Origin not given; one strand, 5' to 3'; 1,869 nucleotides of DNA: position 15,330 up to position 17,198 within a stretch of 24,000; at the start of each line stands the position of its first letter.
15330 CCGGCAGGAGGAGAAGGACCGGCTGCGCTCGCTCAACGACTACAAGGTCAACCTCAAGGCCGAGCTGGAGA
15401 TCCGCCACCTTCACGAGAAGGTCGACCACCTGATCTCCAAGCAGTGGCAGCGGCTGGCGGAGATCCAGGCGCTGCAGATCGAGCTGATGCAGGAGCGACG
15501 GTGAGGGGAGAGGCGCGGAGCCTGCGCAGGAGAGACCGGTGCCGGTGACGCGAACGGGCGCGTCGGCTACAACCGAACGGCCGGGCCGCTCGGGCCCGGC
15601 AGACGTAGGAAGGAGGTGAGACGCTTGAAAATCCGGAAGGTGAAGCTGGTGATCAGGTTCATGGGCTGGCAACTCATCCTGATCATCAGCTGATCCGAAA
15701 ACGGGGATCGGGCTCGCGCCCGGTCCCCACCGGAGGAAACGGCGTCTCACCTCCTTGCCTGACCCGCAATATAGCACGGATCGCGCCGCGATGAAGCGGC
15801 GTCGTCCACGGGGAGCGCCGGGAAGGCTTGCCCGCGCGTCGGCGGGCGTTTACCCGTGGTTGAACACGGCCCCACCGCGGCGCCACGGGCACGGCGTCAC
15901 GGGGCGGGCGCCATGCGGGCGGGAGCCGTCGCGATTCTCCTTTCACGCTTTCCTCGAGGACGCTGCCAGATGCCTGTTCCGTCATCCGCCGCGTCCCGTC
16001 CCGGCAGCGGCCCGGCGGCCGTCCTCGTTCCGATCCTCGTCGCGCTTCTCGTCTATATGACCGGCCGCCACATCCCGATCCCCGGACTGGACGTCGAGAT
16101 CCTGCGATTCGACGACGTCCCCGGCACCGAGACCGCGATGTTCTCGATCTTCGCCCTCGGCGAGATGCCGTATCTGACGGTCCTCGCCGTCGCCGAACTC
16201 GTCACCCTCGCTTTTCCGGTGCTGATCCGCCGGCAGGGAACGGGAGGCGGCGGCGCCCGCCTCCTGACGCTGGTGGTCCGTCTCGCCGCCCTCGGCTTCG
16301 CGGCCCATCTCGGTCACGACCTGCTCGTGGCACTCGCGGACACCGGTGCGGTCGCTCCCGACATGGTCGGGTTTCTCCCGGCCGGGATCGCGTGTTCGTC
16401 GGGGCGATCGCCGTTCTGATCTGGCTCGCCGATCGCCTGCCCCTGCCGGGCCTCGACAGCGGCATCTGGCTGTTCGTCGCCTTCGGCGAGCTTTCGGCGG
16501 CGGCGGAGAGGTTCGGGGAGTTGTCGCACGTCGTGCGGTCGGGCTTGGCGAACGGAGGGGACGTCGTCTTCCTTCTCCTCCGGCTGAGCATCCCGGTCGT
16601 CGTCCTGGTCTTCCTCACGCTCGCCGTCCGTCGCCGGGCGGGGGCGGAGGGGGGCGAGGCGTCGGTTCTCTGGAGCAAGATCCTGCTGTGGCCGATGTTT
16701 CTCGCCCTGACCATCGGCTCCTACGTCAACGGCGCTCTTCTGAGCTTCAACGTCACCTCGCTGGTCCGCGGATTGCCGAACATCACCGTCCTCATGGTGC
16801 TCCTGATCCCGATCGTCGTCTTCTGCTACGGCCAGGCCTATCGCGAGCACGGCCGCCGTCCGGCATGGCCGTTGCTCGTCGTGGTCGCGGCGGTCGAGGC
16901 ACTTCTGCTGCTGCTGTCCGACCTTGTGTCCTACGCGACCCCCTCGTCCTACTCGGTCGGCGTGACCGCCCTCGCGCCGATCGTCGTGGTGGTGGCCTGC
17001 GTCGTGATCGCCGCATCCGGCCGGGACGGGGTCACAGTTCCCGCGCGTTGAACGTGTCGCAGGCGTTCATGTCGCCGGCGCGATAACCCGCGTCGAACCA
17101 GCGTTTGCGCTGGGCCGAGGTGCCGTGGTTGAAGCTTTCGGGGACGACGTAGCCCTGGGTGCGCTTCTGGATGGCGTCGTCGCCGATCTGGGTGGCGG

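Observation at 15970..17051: Compact, highly divergent SecY paralogue (about 360 aa, 10 TM, trimmed cytosolic loops) carrying a 1-nt frameshift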

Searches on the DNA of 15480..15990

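Call 86: search_rna_families(source=window, start=15480, end=15990, threshold=evalue, max_evalue=1)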
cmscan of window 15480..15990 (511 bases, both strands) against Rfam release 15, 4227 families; matches with E-value up to 1: 1.
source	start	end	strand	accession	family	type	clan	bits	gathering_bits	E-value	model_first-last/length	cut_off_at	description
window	15703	15730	-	RF02353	BjrC68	Gene; sRNA;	-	14.7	39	0.38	46-73/82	no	Bradyrhizobiaceae sRNA BjrC68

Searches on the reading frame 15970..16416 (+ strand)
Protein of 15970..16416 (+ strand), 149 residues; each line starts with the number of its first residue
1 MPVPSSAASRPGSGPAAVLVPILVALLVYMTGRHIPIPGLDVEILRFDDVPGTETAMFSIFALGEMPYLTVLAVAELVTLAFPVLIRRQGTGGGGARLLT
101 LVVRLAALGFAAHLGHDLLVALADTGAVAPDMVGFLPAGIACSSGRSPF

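Call 3: search_protein_families(library=pfam, max_evalue=10, proteins=[window:15970-16416:+])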
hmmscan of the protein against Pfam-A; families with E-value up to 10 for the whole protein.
seq(149 aa): 2 families
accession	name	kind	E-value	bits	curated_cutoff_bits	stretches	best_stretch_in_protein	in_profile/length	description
PF00344.25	SecY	-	0.002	18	32.2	1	59-115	1-57/306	SecY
PF19458.4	DUF5995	-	0.02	14.6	27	1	101-131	95-125/225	Family of unknown function (DUF5995)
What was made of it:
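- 15970..16395 (+): 5' portion of the compact SecY-like gene (residues 1-142). It encodes TM1, the shortened plug region, TM2b, TM3 and the first third of TM4. ORF1 alone scores 18 bits on Pfam SecY and the hit becomes significant only when joined (call 3).
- Homology: Pfam SecY above its cutoff across the junction (call 3).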

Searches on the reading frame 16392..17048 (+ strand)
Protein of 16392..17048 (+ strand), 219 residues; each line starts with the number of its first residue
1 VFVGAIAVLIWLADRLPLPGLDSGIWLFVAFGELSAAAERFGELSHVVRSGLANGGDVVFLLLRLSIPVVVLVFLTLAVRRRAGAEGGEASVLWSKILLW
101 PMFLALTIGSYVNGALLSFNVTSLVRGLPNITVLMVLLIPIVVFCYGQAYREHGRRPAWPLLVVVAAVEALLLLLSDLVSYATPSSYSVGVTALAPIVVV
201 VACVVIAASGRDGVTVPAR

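Call 3: search_protein_families(library=pfam, max_evalue=10, proteins=[window:16392-17048:+])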
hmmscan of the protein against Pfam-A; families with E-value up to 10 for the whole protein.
seq(219 aa): 4 families
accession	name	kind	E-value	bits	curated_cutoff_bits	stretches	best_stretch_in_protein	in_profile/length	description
PF00344.25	SecY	-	0.013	15.3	32.2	1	3-80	77-152/306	SecY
PF01027.25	Bax1-I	-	0.6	10.3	34.1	1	104-208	11-115/207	Inhibitor of apoptosis-promoting Bax1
PF11293.13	DUF3094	-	0.64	10.2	27.1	1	156-181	29-53/55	Protein of unknown function (DUF3094)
PF06570.16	DUF1129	-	3.5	7.6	29.1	1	98-206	82-194/207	Protein of unknown function (DUF1129)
